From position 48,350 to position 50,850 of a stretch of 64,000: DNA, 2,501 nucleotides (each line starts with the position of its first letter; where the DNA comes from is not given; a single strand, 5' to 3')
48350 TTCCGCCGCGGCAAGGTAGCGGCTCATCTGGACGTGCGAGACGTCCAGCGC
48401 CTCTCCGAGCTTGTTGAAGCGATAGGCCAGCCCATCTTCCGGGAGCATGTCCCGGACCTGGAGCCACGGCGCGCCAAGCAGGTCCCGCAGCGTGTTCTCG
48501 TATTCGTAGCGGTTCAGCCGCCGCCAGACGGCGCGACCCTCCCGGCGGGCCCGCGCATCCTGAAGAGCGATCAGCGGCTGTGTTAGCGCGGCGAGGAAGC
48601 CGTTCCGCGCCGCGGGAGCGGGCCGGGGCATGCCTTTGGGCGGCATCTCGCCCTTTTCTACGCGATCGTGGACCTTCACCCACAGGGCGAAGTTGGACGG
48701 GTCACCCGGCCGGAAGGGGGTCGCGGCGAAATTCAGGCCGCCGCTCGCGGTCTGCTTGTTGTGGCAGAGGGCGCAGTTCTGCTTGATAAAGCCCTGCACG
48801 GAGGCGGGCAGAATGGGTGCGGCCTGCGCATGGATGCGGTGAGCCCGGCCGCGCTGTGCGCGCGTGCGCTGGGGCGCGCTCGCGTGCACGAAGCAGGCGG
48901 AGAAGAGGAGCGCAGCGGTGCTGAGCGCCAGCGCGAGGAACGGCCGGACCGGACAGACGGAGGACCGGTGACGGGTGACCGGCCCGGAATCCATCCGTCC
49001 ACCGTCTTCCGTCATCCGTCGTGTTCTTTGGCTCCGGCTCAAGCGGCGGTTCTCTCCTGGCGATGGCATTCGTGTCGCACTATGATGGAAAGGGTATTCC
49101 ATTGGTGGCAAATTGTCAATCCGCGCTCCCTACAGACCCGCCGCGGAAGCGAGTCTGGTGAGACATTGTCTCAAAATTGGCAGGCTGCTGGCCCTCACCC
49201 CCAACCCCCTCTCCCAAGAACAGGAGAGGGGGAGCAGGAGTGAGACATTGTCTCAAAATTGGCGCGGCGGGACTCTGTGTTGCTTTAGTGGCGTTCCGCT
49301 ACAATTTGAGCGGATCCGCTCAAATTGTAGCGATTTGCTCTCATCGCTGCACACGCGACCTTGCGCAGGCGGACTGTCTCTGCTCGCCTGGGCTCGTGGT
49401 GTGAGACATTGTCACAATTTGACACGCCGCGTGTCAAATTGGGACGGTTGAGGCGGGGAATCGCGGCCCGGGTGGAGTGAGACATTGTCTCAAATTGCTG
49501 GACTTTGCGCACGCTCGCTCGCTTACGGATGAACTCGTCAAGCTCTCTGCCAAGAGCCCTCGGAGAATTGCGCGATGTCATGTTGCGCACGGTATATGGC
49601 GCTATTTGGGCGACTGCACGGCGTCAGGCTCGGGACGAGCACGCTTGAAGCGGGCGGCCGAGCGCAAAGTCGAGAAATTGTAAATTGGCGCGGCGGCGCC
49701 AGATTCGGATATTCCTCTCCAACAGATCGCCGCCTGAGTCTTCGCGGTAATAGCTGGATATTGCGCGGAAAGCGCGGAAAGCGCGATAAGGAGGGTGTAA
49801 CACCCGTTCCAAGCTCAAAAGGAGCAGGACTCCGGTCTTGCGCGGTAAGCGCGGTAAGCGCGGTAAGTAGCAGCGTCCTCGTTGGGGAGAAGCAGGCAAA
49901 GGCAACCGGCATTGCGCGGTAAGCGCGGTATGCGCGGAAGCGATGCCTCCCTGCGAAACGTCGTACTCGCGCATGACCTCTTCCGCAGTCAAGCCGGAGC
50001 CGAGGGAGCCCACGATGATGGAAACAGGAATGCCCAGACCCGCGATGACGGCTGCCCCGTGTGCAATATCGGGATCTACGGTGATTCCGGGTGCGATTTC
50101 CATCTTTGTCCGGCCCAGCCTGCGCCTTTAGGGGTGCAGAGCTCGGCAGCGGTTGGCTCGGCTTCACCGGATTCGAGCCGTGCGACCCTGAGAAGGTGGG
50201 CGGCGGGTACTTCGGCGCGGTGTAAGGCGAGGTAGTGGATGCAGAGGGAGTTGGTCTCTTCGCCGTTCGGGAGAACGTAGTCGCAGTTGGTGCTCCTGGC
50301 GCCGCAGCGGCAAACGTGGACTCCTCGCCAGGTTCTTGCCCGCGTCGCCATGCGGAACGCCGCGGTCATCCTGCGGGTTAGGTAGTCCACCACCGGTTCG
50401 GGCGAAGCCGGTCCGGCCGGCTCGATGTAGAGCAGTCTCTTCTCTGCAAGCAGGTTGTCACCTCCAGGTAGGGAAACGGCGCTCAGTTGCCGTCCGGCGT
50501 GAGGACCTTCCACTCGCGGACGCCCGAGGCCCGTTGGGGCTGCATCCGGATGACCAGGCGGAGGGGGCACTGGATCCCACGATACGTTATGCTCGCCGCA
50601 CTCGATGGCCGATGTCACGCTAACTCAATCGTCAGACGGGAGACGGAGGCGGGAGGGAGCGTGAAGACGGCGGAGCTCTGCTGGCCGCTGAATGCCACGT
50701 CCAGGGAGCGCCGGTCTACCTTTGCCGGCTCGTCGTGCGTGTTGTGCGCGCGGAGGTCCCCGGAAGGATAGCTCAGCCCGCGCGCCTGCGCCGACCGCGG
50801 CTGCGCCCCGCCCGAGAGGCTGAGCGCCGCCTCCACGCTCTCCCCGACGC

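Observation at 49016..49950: About 0.9 kb non-coding island packed with direct repeats, long perfect palindromes and microsatellite clusters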

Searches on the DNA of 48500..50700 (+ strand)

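Call 4: search_rna_families(source=window, start=48500, end=50700, threshold=evalue, max_evalue=10, show_alignments=3)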
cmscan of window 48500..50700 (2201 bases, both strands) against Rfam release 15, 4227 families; matches with E-value up to 10: 10.
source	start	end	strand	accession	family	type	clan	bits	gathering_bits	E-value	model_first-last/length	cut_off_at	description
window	49197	49240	+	RF00767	mir-150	Gene; miRNA;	-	24.6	55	0.049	1-82/82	no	mir-150 microRNA precursor family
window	49313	49360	-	RF03228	mir-1471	Gene; miRNA;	-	21.5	82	0.52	1-57/57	no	mir-1471 microRNA precursor family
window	49193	49245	-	RF04096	mir-4433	Gene; miRNA;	-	20.2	77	0.96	1-83/83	no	mir-4433 microRNA precursor family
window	48946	49003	-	RF03101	RAGATH-31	Gene; sRNA;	-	19.1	71.8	2.3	1-54/54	no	RAGATH-31 RNA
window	49291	49340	+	RF03264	MIR1024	Gene; miRNA;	-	17.4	70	6.4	1-109/109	no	MIR1024 microRNA precursor family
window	49194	49244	-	RF04240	mir-4716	Gene; miRNA;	-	17.3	76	4.2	1-84/84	no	mir-4716 microRNA precursor family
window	49299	49330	-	RF04145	MIR8706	Gene; miRNA;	-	16.9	95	9.3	1-101/101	no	MIR8706 microRNA precursor family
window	49797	49830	-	RF01345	CRISPR-DR35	Gene; CRISPR;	-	16.6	35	9.4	1-36/36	no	CRISPR RNA direct repeat element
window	50011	50063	+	RF01308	sR58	Gene; snRNA; snoRNA; CD-box;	-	16.2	55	2.3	1-55/55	no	Small nucleolar RNA sR58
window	49754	49853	+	RF00195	RsmY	Gene; sRNA;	CL00106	13.7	57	2.3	1-121/121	no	RsmY RNA family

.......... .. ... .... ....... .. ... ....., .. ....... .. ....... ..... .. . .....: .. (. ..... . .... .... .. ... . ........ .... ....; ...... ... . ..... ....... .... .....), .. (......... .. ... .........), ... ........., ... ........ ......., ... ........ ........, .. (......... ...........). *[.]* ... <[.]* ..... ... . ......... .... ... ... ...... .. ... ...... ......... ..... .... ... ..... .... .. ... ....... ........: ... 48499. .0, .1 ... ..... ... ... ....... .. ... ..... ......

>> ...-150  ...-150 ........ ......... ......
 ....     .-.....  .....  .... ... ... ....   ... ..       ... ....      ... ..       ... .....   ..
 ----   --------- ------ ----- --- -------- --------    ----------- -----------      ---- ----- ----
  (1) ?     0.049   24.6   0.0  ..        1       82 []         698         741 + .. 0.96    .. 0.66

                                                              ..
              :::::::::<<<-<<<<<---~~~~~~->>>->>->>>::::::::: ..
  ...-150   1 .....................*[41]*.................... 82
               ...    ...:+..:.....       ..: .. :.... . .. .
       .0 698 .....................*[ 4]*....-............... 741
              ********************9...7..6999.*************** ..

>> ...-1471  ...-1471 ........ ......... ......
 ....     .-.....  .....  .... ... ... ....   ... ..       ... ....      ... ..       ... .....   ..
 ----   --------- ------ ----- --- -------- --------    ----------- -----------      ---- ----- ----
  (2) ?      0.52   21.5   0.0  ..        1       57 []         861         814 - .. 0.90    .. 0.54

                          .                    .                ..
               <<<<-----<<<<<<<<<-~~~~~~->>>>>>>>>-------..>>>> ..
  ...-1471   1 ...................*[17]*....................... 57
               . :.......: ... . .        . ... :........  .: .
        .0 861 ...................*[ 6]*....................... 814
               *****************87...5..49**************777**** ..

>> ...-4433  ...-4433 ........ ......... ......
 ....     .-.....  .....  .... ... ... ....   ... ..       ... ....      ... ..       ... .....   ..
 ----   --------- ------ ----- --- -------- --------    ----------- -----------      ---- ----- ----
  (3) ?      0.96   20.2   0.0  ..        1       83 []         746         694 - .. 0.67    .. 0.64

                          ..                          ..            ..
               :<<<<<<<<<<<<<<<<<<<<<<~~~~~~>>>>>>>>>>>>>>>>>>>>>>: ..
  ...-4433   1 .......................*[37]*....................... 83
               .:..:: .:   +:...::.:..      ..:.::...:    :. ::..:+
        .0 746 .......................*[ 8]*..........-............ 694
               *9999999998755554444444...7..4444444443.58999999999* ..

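Call 32: search_dna_similar(query=window:49000-50110:+, collection=phages, mode=distant, max_evalue=0.01)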
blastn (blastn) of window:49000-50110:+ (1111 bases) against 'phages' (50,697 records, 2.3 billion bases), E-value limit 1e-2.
No match.

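Call 33: search_dna_similar(query=window:49000-50110:+, collection=plasmids, mode=distant, max_evalue=0.01)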
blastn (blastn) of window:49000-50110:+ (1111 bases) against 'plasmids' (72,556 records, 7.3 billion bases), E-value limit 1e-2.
Records with a match: 5; places in all: 9; records where one place covers at least 80% of the query: 0.
Best place of each record, by identity: 80-90% 5.
By first word of the organism name: Pseudanabaena 3; Kovacikia 1; Leptolyngbya 1.
By predicted mobility (MOB-suite, as given by PLSDB): non-mobilizable 5.
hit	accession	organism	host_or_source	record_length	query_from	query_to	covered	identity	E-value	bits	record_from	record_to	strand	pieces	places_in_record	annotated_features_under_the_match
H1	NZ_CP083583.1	Kovacikia minuta CCNUW1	cell culture,fresh water lake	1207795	192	244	5%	85.2%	2e-4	55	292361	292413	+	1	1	record has no annotation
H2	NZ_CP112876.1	Pseudanabaena galeata CCNP1313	-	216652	192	241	5%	88.0%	6e-4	54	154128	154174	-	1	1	DUF559 domain-containing protein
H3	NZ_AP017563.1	Pseudanabaena sp. ABRG5-3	-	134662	192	241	5%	86.3%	6e-4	55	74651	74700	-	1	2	none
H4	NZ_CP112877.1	Pseudanabaena galeata CCNP1313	-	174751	192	241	5%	84.3%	7e-3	50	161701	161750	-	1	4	DNA methyltransferase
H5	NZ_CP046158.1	Leptolyngbya sp. BL0902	cell culture,open pond on an algae farm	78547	193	240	4%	87.5%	7e-3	51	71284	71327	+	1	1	none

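Call 34: get_annotated_region(hit=H2, flank=1500)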
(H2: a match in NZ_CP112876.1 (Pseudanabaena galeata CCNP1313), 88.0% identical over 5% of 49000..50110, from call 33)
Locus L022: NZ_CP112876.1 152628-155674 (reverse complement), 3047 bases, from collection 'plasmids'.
description: Pseudanabaena galeata CCNP1313 plasmid pPg_02, complete sequence
organism: Pseudanabaena galeata CCNP1313 (NCBI taxid 2602720)
taxonomy: Bacteria; Cyanobacteriota; Cyanophyceae; Pseudanabaenales; Pseudanabaenaceae; Pseudanabaena; Pseudanabaena galeata; Pseudanabaena galeata CCNP1313
host: -; source: -; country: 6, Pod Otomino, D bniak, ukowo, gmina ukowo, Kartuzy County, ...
typing (MOB-suite, as given by PLSDB): non-mobilizable
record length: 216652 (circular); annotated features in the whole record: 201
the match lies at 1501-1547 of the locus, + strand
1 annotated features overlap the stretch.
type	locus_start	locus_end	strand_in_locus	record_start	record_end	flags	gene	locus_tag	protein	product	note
CDS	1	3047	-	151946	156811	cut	-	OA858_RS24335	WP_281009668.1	DUF559 domain-containing protein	-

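Call 35: get_annotated_region(hit=H4, flank=1500)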
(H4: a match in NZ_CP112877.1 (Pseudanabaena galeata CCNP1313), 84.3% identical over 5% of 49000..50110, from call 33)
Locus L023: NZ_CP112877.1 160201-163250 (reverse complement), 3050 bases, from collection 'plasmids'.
description: Pseudanabaena galeata CCNP1313 plasmid pPg_03, complete sequence
organism: Pseudanabaena galeata CCNP1313 (NCBI taxid 2602720)
taxonomy: Bacteria; Cyanobacteriota; Cyanophyceae; Pseudanabaenales; Pseudanabaenaceae; Pseudanabaena; Pseudanabaena galeata; Pseudanabaena galeata CCNP1313
host: -; source: -; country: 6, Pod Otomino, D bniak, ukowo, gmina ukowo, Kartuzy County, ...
typing (MOB-suite, as given by PLSDB): non-mobilizable
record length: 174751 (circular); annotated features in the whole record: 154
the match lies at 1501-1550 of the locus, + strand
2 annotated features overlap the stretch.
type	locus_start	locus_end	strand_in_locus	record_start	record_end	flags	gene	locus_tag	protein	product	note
CDS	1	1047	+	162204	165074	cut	-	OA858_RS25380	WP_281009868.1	helicase-related protein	-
CDS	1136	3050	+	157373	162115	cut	-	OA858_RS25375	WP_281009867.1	DNA methyltransferase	-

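Call 70: search_dna_similar(query=window:49395-49505:+, collection=plasmids, mode=distant, max_evalue=10, max_rows=25)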
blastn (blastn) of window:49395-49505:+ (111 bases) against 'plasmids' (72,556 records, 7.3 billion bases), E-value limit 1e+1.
Records with a match: 1; places in all: 1; records where one place covers at least 80% of the query: 0.
Best place of each record, by identity: >=99% 1.
By first word of the organism name: Burkholderia 1.
By predicted mobility (MOB-suite, as given by PLSDB): non-mobilizable 1.
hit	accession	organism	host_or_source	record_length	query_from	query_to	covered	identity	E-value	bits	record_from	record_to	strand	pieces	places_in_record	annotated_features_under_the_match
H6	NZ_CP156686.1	Burkholderia stagnalis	Bacterial cells,soils collected in ...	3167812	47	67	19%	100.0%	9e-1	39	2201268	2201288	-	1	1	none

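Call 71: search_dna_similar(query=window:49395-49505:+, collection=phages, mode=distant, max_evalue=10, max_rows=25)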
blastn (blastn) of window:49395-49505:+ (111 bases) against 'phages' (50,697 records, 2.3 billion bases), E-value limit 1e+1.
Records with a match: 3; places in all: 3; records where one place covers at least 80% of the query: 0.
Best place of each record, by identity: 90-95% 2; 80-90% 1.
By first word of the organism name: Edwardsiella 2; Stenotrophomonas 1.
By host as written in the record: Edwardsiella ictaluri 2; Stenotrophomonas maltophilia 1.
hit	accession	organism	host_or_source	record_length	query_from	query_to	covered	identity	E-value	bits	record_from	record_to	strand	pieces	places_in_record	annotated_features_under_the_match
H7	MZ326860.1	Stenotrophomonas phage Sonora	Stenotrophomonas maltophilia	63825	45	79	32%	86.1%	4e+0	37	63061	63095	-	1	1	DNA binding protein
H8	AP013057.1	Edwardsiella phage PEi21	Edwardsiella ictaluri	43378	14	37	22%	91.7%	4e+0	36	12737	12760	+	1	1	hypothetical protein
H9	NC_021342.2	Edwardsiella phage PEi21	Edwardsiella ictaluri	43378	14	37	22%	91.7%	4e+0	36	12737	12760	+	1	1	virion structural protein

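Call 73: search_dna_similar(query=window:49750-49950:+, collection=plasmids, mode=distant, max_evalue=10, max_rows=30)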
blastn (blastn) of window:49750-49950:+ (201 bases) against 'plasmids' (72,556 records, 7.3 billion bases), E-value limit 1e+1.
Records with a match: 17; places in all: 17; records where one place covers at least 80% of the query: 0.
Best place of each record, by identity: >=99% 1; 95-99% 2; 90-95% 2; 80-90% 12.
By first word of the organism name: Xylella 3; Paraburkholderia 3; Rhizobium 3; Novosphingobium 2; Sinorhizobium 2; Priestia 2; Klebsiella 1; Piscinibacter 1.
By predicted mobility (MOB-suite, as given by PLSDB): non-mobilizable 12; conjugative 5.
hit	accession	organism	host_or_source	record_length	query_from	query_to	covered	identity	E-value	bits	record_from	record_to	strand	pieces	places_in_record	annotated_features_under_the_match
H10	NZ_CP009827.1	Xylella fastidiosa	Plum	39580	130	163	17%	85.3%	2e+0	40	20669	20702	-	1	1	none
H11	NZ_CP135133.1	Xylella fastidiosa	Coffea arabica,Cell culture,leaves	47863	129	163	17%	82.9%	7e+0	37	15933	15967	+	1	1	none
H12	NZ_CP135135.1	Xylella fastidiosa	Coffea arabica,Cell culture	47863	129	163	17%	82.9%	7e+0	37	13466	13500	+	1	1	none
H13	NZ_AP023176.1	Paraburkholderia largidicola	Physopelta gutta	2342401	138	167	15%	86.7%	7e+0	37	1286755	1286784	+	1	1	none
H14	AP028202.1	Paraburkholderia largidicola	Physopelta gutta,midgut,Midgut crypts ...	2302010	138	167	15%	86.7%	7e+0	37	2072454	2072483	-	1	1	branched-chain amino acid ABC transporter substrate-binding protein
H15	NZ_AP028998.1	Paraburkholderia sp. 22B1P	-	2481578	138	167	15%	86.7%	7e+0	37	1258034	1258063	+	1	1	none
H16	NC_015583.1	Novosphingobium sp. PP1Y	-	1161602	91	118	14%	92.9%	2e-1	43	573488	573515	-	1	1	none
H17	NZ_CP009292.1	Novosphingobium pentaromativorans US6-1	mud sediment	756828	91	118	14%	92.9%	2e-1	43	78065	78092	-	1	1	MFS transporter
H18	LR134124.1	Klebsiella aerogenes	not available: to be reported later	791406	160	188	14%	89.7%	2e+0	40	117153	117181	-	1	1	Uncharacterized protein conserved in bacteria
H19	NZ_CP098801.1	Rhizobium anhuiense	Trifolium dubium,Cell culture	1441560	102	130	14%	89.7%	2e+0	40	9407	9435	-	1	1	record has no annotation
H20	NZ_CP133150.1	Sinorhizobium chiapasense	Acaciella angustissima,cell culture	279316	102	130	14%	89.7%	2e+0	40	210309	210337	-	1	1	amino acid ABC transporter permease/ATP-binding protein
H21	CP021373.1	Rhizobium sp. ACO-34A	Agave americana L.,cell ...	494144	169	197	14%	89.7%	7e+0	37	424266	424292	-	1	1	peptide ABC transporter permease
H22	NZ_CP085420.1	Priestia megaterium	single cell,soil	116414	126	153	14%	89.3%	7e+0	38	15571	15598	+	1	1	Ger(x)C family spore germination protein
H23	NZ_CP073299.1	Priestia megaterium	Homo sapiens,cell culture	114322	126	153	14%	89.3%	7e+0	38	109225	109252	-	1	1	Ger(x)C family spore germination protein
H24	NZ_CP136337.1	Piscinibacter gummiphilus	single cell,soil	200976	137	160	12%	95.8%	2e+0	40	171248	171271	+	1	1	alpha/beta fold hydrolase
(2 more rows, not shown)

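Call 74: search_dna_similar(query=window:49750-49950:+, collection=phages, mode=distant, max_evalue=10, max_rows=30)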
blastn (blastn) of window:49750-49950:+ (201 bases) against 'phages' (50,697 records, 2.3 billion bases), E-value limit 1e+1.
Records with a match: 3; places in all: 3; records where one place covers at least 80% of the query: 0.
Best place of each record, by identity: 95-99% 1; 90-95% 2.
By first word of the organism name: Xanthomonas 2; Bacteroides 1.
By host as written in the record: Xanthomonas campestris pv. campestris GBBC 1412 2; Bacteroides uniformis 1.
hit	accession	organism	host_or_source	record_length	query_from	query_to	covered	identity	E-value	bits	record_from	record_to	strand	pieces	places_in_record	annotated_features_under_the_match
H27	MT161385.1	Xanthomonas phage FoX4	Xanthomonas campestris pv. campestris ...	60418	139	168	15%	90.6%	5e-2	43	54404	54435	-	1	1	hypothetical protein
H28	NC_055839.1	Xanthomonas phage FoX4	Xanthomonas campestris pv. campestris ...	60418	139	168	15%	90.6%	5e-2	43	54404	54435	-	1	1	hypothetical protein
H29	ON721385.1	Bacteroides phage EMB2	Bacteroides uniformis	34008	138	159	11%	95.5%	8e+0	37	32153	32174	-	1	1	virulence associated protein E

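Call 75: get_annotated_region(hit=H16, flank=5000)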
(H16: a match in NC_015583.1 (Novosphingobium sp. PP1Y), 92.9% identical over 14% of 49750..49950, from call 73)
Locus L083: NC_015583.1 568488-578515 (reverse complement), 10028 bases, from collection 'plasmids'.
description: Novosphingobium sp. PP1Y plasmid Mpl, complete sequence
organism: Novosphingobium sp. PP1Y (NCBI taxid 702113)
taxonomy: Bacteria; Pseudomonadota; Alphaproteobacteria; Sphingomonadales; Sphingomonadaceae; Novosphingobium; Novosphingobium sp. PP1Y
host: -; source: -; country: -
typing (MOB-suite, as given by PLSDB): non-mobilizable
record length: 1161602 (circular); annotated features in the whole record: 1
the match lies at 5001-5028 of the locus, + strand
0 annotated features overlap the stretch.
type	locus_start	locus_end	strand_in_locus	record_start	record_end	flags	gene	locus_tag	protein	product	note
